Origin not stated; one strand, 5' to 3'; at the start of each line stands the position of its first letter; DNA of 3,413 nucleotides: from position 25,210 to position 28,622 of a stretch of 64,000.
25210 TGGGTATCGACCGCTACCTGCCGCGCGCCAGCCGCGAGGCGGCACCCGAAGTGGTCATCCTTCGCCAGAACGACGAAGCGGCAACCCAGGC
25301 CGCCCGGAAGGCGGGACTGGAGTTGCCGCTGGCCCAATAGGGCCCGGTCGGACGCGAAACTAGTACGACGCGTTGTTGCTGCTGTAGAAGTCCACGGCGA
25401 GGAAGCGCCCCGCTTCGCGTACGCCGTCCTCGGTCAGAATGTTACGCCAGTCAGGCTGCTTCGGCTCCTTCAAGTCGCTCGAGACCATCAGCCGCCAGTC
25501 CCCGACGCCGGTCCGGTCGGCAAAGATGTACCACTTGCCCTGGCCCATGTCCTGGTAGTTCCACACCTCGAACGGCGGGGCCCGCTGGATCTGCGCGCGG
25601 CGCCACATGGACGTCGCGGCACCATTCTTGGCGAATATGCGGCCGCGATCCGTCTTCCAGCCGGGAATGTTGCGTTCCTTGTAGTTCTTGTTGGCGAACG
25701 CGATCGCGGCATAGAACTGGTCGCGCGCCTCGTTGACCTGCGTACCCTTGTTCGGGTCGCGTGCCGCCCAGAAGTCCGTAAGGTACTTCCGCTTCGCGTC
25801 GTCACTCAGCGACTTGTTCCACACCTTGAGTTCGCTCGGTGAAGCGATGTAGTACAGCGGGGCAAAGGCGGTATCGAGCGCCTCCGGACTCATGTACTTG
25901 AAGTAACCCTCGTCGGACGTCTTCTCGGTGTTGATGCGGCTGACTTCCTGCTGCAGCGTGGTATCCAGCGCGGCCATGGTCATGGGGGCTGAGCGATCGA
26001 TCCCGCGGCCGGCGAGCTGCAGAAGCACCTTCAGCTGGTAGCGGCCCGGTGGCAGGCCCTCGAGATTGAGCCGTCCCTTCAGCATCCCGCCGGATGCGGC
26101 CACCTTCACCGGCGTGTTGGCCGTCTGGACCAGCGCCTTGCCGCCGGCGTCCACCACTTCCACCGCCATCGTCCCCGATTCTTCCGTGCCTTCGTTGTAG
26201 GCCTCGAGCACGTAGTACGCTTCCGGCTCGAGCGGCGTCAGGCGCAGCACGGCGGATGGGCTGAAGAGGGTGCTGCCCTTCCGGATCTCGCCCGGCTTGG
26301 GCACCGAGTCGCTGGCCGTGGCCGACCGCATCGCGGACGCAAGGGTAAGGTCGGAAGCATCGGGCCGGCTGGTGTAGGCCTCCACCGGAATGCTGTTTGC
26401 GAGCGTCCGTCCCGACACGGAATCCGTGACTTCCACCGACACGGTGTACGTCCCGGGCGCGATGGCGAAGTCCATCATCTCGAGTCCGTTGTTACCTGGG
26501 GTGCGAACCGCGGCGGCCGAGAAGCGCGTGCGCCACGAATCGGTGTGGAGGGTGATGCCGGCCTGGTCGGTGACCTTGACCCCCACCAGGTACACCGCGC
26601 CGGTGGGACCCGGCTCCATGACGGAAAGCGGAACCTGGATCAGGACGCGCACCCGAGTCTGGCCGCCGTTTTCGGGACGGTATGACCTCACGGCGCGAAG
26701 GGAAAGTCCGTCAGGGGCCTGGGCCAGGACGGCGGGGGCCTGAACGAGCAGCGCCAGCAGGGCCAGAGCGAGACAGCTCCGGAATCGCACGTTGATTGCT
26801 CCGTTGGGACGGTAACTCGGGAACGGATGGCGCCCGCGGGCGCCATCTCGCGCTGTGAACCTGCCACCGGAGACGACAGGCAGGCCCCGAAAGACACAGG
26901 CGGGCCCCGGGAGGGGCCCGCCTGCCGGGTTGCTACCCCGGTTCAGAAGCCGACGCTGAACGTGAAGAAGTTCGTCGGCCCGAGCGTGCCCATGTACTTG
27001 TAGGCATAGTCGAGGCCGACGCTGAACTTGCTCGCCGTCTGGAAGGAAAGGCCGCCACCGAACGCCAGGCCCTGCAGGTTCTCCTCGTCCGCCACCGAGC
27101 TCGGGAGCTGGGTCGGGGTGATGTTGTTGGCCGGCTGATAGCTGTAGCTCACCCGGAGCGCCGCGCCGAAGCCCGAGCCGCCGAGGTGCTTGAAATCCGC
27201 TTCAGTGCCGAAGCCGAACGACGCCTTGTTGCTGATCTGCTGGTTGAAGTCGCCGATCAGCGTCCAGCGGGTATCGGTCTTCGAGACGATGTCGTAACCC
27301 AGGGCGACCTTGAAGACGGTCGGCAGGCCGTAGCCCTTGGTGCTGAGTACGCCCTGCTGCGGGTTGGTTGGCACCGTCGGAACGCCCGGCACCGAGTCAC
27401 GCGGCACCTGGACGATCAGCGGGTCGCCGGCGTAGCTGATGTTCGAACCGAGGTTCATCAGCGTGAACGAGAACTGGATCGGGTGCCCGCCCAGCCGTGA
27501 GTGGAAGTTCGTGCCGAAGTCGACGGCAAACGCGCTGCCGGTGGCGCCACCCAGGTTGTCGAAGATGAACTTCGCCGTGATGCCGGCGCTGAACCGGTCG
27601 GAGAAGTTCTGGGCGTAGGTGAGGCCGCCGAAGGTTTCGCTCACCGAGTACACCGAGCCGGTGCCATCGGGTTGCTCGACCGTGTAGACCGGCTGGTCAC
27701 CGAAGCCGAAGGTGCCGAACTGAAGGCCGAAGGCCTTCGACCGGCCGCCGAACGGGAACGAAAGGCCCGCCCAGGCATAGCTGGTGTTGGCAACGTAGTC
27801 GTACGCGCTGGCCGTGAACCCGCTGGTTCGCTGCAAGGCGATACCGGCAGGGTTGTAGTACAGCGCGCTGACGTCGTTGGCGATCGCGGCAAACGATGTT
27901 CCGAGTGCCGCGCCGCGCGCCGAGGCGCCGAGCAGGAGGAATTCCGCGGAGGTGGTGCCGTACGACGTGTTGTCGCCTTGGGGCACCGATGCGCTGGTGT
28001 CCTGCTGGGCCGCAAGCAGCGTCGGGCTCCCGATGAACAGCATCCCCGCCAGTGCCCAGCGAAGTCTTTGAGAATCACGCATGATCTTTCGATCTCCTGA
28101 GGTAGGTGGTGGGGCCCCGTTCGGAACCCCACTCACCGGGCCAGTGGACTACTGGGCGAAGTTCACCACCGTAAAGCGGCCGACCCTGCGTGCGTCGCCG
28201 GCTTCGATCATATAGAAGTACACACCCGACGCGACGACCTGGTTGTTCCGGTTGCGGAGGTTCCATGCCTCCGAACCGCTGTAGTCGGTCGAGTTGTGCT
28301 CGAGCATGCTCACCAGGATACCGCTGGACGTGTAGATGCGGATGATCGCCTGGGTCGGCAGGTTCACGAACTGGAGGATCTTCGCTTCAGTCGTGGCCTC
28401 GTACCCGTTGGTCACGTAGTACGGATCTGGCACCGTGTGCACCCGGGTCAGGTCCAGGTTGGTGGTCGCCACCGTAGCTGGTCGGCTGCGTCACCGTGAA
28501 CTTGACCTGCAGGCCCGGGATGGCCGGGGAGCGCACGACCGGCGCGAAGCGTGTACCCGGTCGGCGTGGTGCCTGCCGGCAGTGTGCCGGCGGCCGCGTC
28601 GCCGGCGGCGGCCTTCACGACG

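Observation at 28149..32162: About two dozen reading-frame switches in one T9SS-cargo gene directly upstream of porV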

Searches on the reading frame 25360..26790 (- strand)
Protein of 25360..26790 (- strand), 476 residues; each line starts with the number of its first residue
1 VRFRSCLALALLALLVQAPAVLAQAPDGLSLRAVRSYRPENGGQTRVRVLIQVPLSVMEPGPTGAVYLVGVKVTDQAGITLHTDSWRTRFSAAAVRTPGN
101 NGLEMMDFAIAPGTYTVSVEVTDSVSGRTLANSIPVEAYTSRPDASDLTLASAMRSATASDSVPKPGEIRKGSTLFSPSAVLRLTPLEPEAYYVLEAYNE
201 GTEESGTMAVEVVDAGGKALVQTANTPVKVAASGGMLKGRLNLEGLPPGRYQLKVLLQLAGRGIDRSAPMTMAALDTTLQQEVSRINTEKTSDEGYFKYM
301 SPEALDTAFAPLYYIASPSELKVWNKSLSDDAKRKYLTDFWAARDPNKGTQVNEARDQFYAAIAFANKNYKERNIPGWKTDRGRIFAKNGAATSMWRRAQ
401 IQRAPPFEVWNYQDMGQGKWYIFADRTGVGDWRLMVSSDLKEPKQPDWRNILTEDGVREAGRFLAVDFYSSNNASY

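Call 32: find_encoding_contigs(protein=window:25360-26790:-, flank=3000, max_places=3)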
Protein window:25360-26790:- (476 aa): no gene with exactly this product is on record in the collection.

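Call 35: search_protein_families(library=pfam, max_evalue=0.01, proteins=[window:25360-26790:-])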
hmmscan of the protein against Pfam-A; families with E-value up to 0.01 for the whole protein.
window:25360-26790:- (476 aa): 1 family
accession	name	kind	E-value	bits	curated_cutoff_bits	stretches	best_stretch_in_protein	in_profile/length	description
PF20094.4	GWxTD_dom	-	2.8e-09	37.4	26.9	1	295-420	23-134/172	GWxTD domain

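Call 41: search_protein_families(library=ncbifam, max_evalue=0.01, proteins=[window:25360-26790:-])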
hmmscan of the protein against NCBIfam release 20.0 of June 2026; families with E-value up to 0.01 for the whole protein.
window:25360-26790:- (476 aa): 1 family
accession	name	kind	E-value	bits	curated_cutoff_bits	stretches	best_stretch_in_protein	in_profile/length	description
TIGR04514.1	GWxTD_dom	domain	5.4e-25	87.9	28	1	309-413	3-105/105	GWxTD domain-containing protein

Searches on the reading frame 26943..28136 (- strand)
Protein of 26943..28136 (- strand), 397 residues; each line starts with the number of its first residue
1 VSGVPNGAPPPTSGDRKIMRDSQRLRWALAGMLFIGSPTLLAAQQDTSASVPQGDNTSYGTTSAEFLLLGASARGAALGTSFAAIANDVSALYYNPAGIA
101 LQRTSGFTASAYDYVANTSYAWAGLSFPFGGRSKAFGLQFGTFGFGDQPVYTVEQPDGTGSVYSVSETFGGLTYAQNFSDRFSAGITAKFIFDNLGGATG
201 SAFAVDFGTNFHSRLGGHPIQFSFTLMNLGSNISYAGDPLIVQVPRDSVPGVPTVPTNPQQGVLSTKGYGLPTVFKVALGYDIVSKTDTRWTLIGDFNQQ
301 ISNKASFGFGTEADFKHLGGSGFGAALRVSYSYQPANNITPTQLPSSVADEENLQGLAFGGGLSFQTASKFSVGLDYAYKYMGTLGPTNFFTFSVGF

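Call 35: search_protein_families(library=pfam, max_evalue=0.01, proteins=[window:26943-28136:-])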
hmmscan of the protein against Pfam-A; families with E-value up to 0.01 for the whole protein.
window:26943-28136:- (397 aa): 2 families
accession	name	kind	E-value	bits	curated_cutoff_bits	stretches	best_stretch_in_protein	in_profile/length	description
PF19572.5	PorV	-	0.00074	19.6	27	1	59-195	8-146/243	Type IX secretion system protein PorV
PF03349.22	Toluene_X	-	0.003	16.5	29.7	0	62-111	9-59/421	Outer membrane protein transport protein (OMPP1/FadL/TodX)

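Call 41: search_protein_families(library=ncbifam, max_evalue=0.01, proteins=[window:26943-28136:-])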
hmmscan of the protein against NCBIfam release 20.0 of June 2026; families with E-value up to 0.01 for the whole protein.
window:26943-28136:- (397 aa): 4 families
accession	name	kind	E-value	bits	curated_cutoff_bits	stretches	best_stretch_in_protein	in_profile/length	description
NF033709.1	PorV_fam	subfamily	6.3e-40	137.7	90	1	61-397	1-295/326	PorV/PorQ family protein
NF033711.1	T9SS_PorQ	equivalog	2.7e-19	69.4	220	1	60-234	22-192/335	type IX secretion system protein PorQ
NF033710.1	T9SS_OM_PorV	equivalog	3e-13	49.7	250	1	50-238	17-213/367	type IX secretion system outer membrane channel protein PorV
NF052325.1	PorVQ2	equivalog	2.6e-11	43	325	1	59-212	22-185/354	putative type IX sorting system protein PorV2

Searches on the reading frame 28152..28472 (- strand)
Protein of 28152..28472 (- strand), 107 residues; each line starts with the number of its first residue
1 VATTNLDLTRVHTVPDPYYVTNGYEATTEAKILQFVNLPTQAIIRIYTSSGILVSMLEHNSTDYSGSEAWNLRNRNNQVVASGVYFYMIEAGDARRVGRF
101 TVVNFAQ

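Call 72: search_protein_families(library=pfam, max_evalue=10, proteins=[window:28152-28472:-])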
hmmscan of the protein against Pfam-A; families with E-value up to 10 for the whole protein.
window:28152-28472:- (107 aa): 3 families
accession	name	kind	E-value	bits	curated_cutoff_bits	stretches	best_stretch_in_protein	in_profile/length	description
PF13585.12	CHU_C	-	5e-05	23.8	27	1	39-92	26-74/86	CHU_C Type IX secretion signal domain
PF07411.17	DUF1508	-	0.057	13.8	22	1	66-84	4-22/48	Domain of unknown function (DUF1508)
PF18962.6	Por_Secre_tail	-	0.06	14.1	27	1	41-97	21-70/75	Secretion system C-terminal sorting domain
